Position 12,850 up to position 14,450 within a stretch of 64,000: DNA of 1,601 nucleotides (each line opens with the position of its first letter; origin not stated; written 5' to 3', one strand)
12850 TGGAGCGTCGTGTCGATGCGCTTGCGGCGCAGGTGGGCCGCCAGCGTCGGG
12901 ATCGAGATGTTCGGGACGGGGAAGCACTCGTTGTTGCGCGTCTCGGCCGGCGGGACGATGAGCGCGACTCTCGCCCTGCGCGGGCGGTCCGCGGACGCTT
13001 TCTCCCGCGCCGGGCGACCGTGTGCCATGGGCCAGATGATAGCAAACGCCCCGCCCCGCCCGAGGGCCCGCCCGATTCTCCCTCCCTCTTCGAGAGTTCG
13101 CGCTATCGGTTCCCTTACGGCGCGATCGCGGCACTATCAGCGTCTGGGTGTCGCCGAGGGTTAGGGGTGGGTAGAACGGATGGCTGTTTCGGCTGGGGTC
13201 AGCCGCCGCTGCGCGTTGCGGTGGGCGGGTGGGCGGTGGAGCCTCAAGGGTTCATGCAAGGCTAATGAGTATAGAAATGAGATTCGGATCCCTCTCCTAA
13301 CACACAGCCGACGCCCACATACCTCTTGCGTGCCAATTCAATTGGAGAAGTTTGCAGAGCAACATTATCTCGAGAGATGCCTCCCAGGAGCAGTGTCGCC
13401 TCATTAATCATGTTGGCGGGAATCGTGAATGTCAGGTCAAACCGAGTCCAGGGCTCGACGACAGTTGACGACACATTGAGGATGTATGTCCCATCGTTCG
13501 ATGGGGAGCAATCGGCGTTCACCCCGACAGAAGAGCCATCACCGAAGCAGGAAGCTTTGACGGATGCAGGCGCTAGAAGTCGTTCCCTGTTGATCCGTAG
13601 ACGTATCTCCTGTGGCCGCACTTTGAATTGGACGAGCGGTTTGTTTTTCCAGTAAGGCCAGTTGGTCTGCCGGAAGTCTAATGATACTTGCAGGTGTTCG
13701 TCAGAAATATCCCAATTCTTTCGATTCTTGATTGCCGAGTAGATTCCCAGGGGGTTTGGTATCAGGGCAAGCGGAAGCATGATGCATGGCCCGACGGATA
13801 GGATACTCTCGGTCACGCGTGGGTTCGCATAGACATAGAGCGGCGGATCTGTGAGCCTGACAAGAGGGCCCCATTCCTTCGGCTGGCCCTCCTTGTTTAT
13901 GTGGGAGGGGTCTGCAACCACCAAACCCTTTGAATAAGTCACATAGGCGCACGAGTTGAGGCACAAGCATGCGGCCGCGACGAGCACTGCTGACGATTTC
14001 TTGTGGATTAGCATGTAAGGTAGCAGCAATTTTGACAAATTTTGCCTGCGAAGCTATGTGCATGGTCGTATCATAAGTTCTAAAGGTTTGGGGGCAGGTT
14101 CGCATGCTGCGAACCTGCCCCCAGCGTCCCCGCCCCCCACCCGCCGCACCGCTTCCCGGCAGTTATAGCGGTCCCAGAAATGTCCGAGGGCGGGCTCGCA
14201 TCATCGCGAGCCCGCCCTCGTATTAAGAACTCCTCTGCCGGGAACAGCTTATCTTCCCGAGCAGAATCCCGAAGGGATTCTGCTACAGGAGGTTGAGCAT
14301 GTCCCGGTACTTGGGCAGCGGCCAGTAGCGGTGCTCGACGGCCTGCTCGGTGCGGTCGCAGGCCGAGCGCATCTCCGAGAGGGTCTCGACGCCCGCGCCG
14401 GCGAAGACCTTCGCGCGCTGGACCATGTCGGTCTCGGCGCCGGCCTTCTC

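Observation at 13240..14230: Low-GC island with a lone lipoprotein gene, bounded on one side by two 15-bp perfect stem-loops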

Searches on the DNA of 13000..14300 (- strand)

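Call 34: build_rna_model(alignment_id=A1)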
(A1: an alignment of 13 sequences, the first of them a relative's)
Model R1 built from alignment A1 (13 sequences, 85 columns); structure: RNAalifold consensus.
model positions 80; base pairs 19; branch points 0; effective number of sequences 4.18; information 0.708 bits per position. Calibrated on 0.2 Mb of random sequence (short: E-values are rough).
structure used (alignment columns):
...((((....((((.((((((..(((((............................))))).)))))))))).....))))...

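Call 35: search_with_rna_model(model_id=R1, source=window, filters=off, max_evalue=10, show_alignments=4)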
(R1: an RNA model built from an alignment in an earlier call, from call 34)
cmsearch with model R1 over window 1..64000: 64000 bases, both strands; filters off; matches with E-value up to 10: 17.
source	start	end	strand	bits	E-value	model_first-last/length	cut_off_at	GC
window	22637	22691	-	12.2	0.49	1-80/80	no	0.75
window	13159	13226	+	12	0.54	1-80/80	no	0.69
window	41528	41599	+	11.4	0.81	1-80/80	no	0.76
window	20714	20772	+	10.3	1.6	1-80/80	no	0.81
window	30465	30546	+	9.5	2.6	1-80/80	no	0.73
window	55262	55355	+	9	3.7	1-80/80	no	0.69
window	3434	3521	-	8.8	4.3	1-80/80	no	0.73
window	8074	8133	-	8.6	4.8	1-80/80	no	0.78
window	32066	32125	+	8.6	4.8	1-80/80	no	0.77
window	10457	10480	-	8.5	5.2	20-61/80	no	0.79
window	45897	45934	+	8.5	5.3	19-62/80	no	0.84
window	9487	9553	-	8.4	5.6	1-80/80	no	0.69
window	41484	41543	-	8.3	5.9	1-80/80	no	0.75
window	21472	21552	+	7.9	7.4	1-80/80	no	0.73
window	37298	37347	-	7.7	8.6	1-80/80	no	0.8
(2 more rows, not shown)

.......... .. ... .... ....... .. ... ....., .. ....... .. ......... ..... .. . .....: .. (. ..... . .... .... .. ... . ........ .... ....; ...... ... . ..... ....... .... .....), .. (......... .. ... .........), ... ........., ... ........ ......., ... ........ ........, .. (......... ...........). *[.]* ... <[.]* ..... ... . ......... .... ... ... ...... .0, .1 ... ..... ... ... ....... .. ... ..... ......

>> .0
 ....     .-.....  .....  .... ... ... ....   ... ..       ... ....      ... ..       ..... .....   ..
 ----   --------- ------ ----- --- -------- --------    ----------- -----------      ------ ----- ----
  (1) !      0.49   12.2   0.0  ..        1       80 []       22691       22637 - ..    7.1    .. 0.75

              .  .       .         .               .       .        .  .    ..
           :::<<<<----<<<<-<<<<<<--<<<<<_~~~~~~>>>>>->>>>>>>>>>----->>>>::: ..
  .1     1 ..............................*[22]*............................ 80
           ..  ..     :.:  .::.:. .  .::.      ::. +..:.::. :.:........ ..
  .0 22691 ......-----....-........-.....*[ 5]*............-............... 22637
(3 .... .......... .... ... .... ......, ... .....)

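Call 36: search_with_rna_model(model_id=R1, sources=[L001, L002], filters=off, max_evalue=1)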
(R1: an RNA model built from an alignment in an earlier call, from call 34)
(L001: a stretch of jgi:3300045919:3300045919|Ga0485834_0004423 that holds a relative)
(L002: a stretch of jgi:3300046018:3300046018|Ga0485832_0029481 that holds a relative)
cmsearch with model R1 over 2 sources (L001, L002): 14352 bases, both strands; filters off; matches with E-value up to 1: 32.
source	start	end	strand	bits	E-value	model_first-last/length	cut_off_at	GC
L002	970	1049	+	95.4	4.9e-25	1-80/80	no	0.56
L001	50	129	+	90.6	1.1e-23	1-80/80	no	0.64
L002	2311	2390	+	90.6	1.1e-23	1-80/80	no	0.64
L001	2049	2128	+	90.4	1.2e-23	1-80/80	no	0.6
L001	3290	3369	+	90.1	1.6e-23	1-80/80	no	0.57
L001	4588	4667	+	85.3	3.3e-22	1-80/80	no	0.59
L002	532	612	+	81.9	3.1e-21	1-80/80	no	0.64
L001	547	622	+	76.7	8.7e-20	1-80/80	no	0.62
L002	2808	2883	+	76.7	8.7e-20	1-80/80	no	0.62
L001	3964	4039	+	69.7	7.9e-18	1-80/80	no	0.59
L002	1915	1972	+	60.1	4.1e-15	1-80/80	no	0.67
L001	2755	2835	+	58.7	9.5e-15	1-80/80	no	0.56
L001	5223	5307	+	58.6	1e-14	1-80/80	no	0.62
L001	5729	5803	+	56.2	4.8e-14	1-80/80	no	0.64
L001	1356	1431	+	54.4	1.5e-13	1-80/80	no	0.63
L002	3617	3692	+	54.4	1.5e-13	1-80/80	no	0.63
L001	1356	1431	-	26.9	8.1e-06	1-80/80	no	0.63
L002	3617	3692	-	26.9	8.1e-06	1-80/80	no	0.63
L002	970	1049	-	22.1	0.00018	1-80/80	no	0.56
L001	547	622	-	21.4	0.00028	1-80/80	no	0.62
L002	2808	2883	-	21.4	0.00028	1-80/80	no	0.62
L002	532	612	-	18.9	0.0014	1-80/80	no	0.64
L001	2049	2128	-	18.7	0.0016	1-80/80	no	0.6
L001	5729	5803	-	18.7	0.0016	1-80/80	no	0.64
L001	50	129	-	17.9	0.0028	1-80/80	no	0.64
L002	2311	2390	-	17.9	0.0028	1-80/80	no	0.64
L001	3964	4039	-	17.2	0.0041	1-80/80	no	0.59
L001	3290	3369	-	16.3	0.0077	1-80/80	no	0.57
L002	1915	1972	-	11.5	0.17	1-80/80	no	0.67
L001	4588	4667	-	11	0.23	1-80/80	no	0.59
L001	4836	4871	-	9.3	0.68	1-80/80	no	0.64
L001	2755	2835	-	8.8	0.97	1-80/80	no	0.56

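Call 54: search_with_rna_model(model_id=R1, sources=[L168, L169, L170, L171], filters=off, max_evalue=1, show_alignments=3)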
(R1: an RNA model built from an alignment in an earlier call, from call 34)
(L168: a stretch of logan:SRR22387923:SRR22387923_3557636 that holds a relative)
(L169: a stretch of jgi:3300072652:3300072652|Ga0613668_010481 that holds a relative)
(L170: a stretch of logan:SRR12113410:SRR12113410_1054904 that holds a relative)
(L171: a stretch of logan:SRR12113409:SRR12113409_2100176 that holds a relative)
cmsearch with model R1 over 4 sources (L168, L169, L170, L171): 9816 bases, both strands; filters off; matches with E-value up to 1: 11.
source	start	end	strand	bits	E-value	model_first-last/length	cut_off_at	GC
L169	1041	1120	+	92.8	1.8e-24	1-80/80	no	0.61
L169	2446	2526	+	84.4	4.2e-22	1-80/80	no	0.63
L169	1574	1654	+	79.5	9.9e-21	1-80/80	no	0.64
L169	3012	3092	+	76.8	5.5e-20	1-80/80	no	0.64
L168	824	902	+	42.3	2.6e-10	1-80/80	no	0.65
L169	1041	1120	-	21.1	0.00024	1-80/80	no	0.61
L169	2446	2526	-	19.1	0.00083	1-80/80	no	0.63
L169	1574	1654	-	18.3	0.0014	1-80/80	no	0.64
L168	824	902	-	14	0.023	1-80/80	no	0.65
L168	1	52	+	13.5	0.031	16-64/80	no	0.65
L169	3012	3092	-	11.2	0.14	1-80/80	no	0.64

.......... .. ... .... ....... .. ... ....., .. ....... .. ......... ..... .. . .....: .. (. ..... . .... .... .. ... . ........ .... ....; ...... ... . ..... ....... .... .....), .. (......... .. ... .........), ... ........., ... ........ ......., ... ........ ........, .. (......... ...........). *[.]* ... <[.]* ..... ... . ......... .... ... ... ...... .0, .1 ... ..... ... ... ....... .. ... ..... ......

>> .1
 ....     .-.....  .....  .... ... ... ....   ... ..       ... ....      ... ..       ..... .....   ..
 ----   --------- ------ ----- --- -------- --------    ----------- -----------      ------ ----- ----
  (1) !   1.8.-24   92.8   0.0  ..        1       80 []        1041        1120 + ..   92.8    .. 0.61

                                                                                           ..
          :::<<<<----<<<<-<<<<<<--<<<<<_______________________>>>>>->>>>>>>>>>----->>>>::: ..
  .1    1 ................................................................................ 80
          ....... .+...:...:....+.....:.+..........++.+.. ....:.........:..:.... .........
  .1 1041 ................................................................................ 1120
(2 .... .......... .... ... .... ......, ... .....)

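Call 66: search_with_rna_model(model_id=R1, source=window, start=13000, end=14300, filters=off, max_evalue=10, show_alignments=5)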
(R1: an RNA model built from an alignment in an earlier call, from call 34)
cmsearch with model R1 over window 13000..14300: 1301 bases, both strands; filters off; matches with E-value up to 10: 13.
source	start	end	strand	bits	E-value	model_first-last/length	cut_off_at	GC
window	13159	13226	+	12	0.011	1-80/80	no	0.69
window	13855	13883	+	3.8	2.1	1-80/80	no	0.66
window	13789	13818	-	3.7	2.3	1-80/80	no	0.63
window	13961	14006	-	3.7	2.4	1-80/80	no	0.61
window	14261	14283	-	3.2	3.1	1-80/80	no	0.57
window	14261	14283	+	3.2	3.3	1-80/80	no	0.57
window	13946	13975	+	2.9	4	1-80/80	no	0.67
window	13171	13193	-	2.5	5.1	1-80/80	no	0.57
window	13676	13702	+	2.5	5.1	1-80/80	no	0.44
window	13332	13355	+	1.9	7.5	1-80/80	no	0.42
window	13986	14029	+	1.8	7.8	16-64/80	no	0.43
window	14187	14217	+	1.7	8.6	16-64/80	no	0.77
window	14139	14211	-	1.6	9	1-80/80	no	0.67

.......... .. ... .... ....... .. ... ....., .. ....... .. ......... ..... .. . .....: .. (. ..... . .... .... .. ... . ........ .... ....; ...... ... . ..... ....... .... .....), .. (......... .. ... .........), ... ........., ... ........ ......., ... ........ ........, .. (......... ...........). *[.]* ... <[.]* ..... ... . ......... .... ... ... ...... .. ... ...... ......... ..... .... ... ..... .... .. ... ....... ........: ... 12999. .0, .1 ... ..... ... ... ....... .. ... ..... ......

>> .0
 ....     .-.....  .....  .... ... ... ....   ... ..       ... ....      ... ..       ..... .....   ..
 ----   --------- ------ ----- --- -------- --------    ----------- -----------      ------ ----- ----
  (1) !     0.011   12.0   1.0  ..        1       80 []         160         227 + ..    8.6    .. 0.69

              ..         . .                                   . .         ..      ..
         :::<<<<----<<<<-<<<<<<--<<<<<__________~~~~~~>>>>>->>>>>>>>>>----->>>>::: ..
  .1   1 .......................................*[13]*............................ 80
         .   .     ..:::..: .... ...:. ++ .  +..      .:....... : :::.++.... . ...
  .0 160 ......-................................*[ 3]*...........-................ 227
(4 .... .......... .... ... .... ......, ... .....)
